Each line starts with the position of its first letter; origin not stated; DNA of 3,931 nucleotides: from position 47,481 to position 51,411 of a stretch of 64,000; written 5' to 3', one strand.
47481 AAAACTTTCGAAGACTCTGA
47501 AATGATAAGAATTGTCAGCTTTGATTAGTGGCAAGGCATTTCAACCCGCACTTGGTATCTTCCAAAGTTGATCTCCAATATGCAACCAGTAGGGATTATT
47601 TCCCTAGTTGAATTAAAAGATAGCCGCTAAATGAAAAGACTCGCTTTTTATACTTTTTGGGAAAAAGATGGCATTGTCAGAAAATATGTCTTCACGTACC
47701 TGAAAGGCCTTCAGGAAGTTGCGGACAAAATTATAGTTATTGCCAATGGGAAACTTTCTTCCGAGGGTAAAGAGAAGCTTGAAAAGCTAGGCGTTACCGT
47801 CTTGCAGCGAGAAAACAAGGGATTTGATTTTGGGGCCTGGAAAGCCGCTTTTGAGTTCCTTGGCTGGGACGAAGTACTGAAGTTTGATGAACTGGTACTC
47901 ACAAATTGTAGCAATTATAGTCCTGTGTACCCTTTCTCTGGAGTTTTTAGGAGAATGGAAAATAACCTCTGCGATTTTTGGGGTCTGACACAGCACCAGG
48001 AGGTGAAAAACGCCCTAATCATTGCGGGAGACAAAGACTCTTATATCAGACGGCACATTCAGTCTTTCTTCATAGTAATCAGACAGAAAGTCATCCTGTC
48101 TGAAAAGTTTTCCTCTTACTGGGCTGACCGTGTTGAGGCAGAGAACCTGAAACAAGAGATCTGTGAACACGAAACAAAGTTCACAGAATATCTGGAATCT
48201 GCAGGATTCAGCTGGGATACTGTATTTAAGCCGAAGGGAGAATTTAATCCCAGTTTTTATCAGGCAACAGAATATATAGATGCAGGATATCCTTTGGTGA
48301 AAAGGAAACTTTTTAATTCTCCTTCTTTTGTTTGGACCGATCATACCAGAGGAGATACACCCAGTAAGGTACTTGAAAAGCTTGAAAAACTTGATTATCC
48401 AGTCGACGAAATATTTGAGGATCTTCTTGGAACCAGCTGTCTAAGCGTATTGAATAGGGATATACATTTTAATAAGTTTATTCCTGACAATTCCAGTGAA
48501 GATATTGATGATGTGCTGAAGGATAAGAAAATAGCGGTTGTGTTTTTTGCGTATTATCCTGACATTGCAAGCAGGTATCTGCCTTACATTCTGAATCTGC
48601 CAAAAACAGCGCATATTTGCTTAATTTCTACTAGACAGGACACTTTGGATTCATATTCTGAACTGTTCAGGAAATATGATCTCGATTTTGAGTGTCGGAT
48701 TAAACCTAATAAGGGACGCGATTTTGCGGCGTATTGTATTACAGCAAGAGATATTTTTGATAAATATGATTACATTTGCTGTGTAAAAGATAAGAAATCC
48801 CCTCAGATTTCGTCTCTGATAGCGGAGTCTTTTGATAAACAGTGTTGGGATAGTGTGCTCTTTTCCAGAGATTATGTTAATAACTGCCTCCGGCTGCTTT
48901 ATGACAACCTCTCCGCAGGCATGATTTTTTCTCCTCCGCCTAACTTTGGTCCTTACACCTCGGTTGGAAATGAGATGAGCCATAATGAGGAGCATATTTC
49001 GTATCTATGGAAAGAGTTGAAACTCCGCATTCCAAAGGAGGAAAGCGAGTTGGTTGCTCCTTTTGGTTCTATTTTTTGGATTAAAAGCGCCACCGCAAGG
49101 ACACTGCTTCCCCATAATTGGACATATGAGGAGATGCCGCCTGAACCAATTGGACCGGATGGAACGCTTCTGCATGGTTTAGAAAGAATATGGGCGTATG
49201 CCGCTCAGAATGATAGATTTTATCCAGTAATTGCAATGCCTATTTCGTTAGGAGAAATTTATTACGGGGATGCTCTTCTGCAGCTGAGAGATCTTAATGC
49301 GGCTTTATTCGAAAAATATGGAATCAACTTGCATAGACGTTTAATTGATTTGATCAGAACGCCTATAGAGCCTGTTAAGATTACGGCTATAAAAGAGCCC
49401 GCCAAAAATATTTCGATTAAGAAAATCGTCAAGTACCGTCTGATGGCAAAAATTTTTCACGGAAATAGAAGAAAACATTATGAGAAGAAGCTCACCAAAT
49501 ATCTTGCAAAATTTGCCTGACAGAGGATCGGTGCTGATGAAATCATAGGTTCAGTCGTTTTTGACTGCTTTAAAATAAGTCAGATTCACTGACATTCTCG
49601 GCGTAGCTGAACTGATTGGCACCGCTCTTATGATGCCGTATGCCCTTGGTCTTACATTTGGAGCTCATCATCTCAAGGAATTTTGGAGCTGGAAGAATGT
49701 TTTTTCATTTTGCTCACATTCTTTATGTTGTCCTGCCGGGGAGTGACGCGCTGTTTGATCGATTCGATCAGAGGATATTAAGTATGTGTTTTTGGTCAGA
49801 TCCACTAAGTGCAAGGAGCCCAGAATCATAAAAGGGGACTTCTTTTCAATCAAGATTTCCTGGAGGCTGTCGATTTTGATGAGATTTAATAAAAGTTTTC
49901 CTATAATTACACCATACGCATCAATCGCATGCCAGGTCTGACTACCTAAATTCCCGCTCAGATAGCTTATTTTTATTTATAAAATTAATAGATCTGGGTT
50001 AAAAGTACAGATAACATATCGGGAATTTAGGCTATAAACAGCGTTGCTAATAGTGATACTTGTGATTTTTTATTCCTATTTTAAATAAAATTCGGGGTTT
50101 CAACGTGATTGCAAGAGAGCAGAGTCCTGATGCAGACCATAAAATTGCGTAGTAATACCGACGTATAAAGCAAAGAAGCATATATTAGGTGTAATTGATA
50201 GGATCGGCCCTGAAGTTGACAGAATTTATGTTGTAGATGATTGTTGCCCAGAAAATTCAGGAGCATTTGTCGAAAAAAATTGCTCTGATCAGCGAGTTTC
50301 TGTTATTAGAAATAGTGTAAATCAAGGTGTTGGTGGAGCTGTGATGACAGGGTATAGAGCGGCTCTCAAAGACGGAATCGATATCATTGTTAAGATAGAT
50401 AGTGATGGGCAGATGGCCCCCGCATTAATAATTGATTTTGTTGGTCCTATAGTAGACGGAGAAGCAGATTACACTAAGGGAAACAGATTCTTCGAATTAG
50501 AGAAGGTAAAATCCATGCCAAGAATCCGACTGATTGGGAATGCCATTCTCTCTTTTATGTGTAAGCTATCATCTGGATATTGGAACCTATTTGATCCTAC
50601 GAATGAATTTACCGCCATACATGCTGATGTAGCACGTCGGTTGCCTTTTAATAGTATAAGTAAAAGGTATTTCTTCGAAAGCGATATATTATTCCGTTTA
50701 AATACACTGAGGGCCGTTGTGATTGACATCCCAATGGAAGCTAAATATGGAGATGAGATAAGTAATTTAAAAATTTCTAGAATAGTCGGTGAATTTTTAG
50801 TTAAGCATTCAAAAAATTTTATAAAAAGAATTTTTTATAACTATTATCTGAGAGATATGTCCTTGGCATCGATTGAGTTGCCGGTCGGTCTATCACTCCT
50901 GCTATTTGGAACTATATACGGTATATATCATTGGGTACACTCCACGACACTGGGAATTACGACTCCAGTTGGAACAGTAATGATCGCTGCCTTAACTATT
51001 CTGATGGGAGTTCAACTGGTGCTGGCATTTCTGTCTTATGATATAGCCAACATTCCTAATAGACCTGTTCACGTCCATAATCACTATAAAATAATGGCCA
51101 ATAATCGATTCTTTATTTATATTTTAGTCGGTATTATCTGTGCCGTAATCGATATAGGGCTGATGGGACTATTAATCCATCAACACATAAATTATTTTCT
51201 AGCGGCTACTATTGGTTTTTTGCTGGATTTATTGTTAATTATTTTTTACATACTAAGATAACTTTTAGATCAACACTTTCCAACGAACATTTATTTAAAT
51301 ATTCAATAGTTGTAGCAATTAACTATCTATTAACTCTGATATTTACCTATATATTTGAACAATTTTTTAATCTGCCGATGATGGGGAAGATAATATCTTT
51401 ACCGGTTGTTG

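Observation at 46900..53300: Low-GC (about 33%) island with Gram-positive-style rhamnan decoration genes inside a Gram-negative LPS/envelope locus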

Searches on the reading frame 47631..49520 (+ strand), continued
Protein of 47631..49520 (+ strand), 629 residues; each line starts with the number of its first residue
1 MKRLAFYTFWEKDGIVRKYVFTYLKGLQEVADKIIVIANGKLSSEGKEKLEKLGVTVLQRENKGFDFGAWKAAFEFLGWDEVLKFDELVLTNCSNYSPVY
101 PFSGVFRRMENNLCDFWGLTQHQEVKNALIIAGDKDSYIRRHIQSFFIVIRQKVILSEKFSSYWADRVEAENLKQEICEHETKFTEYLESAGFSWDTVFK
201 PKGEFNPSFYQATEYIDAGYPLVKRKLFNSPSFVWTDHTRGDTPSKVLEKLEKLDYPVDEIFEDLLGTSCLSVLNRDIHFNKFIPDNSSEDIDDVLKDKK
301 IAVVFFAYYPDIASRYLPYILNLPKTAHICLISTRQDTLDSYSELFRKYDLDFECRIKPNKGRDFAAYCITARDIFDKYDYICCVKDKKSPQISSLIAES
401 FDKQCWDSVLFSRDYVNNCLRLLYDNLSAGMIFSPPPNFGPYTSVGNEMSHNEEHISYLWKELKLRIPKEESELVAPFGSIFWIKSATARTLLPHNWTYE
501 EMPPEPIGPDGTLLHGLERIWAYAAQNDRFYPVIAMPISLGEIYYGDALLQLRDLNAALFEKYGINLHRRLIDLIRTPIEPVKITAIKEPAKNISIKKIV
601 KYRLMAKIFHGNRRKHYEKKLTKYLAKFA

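Call 34: search_protein_families(library=pfam, proteins=[L014:11017-12018:+, L014:14142-15794:-, L014:4374-6083:-, L014:4401-5924:+, L014:6253-6981:+, L014:8210-9868:+, L007:4631-5878:-, L007:3-650:+, L014:16142-16888:+, L014:17623-20391:-], max_evalue=0.01)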
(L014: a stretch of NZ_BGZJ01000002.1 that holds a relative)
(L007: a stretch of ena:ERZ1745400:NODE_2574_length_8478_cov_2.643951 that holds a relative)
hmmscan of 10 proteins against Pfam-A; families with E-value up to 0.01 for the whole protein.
L014:11017-12018:+ (333 aa): 3 families
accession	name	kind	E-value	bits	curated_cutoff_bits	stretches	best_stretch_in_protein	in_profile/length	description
PF13936.12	HTH_38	-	3e-14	52.9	27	1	3-46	1-44/44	Helix-turn-helix domain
PF00665.32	rve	-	9.7e-09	35.9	32.6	1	186-270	8-102/102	Integrase core domain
PF13565.12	HTH_32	-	0.0027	18.7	33.7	1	70-125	20-71/73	Homeodomain-like domain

L014:14142-15794:- (550 aa): 1 family
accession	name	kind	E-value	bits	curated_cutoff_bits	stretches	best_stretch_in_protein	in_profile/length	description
PF01609.27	DDE_Tnp_1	-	6.1e-18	65.7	23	1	185-472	7-199/200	Transposase DDE domain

L014:4374-6083:- (569 aa): 1 family
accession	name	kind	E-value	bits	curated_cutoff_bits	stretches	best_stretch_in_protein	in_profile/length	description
PF01609.27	DDE_Tnp_1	-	5.5e-10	39.8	23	1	181-483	7-197/200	Transposase DDE domain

L014:4401-5924:+ (507 aa): 0 families

L014:6253-6981:+ (242 aa): 3 families
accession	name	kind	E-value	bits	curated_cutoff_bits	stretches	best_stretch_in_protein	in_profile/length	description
PF13641.12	Glyco_tranf_2_3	-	6.5e-06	26.8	27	1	133-192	154-213/230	Glycosyltransferase like family 2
PF13632.12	Glyco_trans_2_3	-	0.00035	20.9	27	1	136-188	71-121/198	Glycosyl transferase family group 2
PF11397.14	GlcNAc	-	0.0015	18.5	21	1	130-204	209-283/352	Glycosyltransferase (GlcNAc)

L014:8210-9868:+ (552 aa): 1 family
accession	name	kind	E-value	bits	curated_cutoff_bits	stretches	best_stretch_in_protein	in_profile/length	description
PF00535.33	Glycos_transf_2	-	0.00078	19.8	23.3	1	313-361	70-118/168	Glycosyl transferase family 2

L007:4631-5878:- (415 aa): 0 families

L007:3-650:+ (215 aa): 3 families
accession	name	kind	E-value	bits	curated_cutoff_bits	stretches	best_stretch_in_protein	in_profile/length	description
PF13641.12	Glyco_tranf_2_3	-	1.7e-05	25.4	27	1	68-128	153-213/230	Glycosyltransferase like family 2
PF13632.12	Glyco_trans_2_3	-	0.00028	21.2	27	1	72-124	71-121/198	Glycosyl transferase family group 2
PF11397.14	GlcNAc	-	0.001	19.1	21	1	66-141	209-284/352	Glycosyltransferase (GlcNAc)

L014:16142-16888:+ (248 aa): 2 families
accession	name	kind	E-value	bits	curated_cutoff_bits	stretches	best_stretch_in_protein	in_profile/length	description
PF00665.32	rve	-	6.6e-09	36.4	32.6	1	101-185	8-102/102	Integrase core domain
PF13565.12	HTH_32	-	0.0053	17.7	33.7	0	11-40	43-71/73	Homeodomain-like domain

L014:17623-20391:- (922 aa): 3 families
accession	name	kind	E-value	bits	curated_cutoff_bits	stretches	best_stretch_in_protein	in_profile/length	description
PF18883.6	AC_1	-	1.7e-29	102.5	27.1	1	395-507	1-114/114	Autochaperone Domain Type 1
PF03797.25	Autotransporter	-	1.5e-21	77.7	26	1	644-899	1-253/255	Autotransporter beta-domain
PF03212.20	Pertactin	-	2.5e-11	44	22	1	399-516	3-119/121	Pertactin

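Call 44: search_solved_structures(query=A1, max_evalue=1)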
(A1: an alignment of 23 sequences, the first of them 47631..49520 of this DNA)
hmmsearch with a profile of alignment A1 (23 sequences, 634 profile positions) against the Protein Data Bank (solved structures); distinct sequences matched with E-value up to 1: 0.

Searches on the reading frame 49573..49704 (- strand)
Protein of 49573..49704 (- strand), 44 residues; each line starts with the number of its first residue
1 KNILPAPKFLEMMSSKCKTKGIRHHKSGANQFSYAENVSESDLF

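Call 74: search_protein_families(library=pfam, proteins=[window:49573-49704:-], max_evalue=1)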
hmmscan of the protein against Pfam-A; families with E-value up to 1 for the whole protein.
seq(44 aa): 0 families

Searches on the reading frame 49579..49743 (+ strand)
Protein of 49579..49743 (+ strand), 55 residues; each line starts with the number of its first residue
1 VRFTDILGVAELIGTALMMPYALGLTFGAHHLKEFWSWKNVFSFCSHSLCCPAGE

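Call 74: search_protein_families(library=pfam, proteins=[window:49579-49743:+], max_evalue=1)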
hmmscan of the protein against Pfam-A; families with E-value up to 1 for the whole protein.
seq(55 aa): 1 family
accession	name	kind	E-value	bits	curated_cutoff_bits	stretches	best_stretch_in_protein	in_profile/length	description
PF10476.14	DUF2448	-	0.054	13.8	24.5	1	21-51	149-180/205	Protein of unknown function C-terminus (DUF2448)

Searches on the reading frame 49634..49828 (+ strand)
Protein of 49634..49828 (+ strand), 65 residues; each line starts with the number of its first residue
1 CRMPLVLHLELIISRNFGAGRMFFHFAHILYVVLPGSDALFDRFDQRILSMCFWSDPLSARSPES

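Call 74: search_protein_families(library=pfam, proteins=[window:49634-49828:+], max_evalue=1)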
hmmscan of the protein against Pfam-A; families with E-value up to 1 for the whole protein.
seq(65 aa): 1 family
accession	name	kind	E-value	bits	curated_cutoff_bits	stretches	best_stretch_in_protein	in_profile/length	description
PF07947.19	YhhN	-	0.11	12.7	25.6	1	13-36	47-70/182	YhhN family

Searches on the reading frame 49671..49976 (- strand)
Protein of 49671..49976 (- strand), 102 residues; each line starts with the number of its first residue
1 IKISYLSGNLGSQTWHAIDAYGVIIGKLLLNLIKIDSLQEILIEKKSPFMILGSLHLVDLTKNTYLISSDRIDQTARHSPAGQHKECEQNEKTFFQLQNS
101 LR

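Call 74: search_protein_families(library=pfam, proteins=[window:49671-49976:-], max_evalue=1)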
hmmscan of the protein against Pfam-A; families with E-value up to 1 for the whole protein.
seq(102 aa): 1 family
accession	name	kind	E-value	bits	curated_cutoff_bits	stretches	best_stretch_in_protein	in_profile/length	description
PF14953.11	DUF4504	-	0.039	13.9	25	1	34-79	42-87/255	Domain of unknown function (DUF4504)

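Call 81: search_protein_representatives(protein=window:49671-49976:-)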
Query: 102 residues. Proteins with E-value up to 0.001 (for the whole library): 2; up to 1e-10: 1; up to 1e-30: 0. The best 2 are listed.
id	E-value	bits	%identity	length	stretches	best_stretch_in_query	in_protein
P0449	2.3e-25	104.8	100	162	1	50-102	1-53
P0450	6.3e-10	55.4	31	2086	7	10-41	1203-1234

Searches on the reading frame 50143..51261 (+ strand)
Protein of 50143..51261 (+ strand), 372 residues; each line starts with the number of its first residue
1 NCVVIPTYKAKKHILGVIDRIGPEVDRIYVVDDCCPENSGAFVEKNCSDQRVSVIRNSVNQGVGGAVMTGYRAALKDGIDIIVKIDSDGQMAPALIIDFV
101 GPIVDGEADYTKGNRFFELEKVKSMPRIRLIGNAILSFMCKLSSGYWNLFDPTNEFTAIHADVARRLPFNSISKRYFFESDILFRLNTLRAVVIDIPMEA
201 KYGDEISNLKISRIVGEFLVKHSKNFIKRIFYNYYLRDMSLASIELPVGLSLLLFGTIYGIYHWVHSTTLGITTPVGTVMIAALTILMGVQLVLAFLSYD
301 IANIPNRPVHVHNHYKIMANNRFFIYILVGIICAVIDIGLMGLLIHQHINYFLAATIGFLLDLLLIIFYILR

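Call 9: search_protein_families(library=pfam, proteins=[window:50143-51261:+], max_evalue=0.01)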
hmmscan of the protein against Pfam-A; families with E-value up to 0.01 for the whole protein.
window:50143-51261:+ (372 aa): 1 family
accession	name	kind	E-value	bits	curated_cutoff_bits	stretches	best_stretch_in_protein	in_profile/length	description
PF00535.33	Glycos_transf_2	-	6.1e-19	69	23.3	1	2-165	1-165/168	Glycosyl transferase family 2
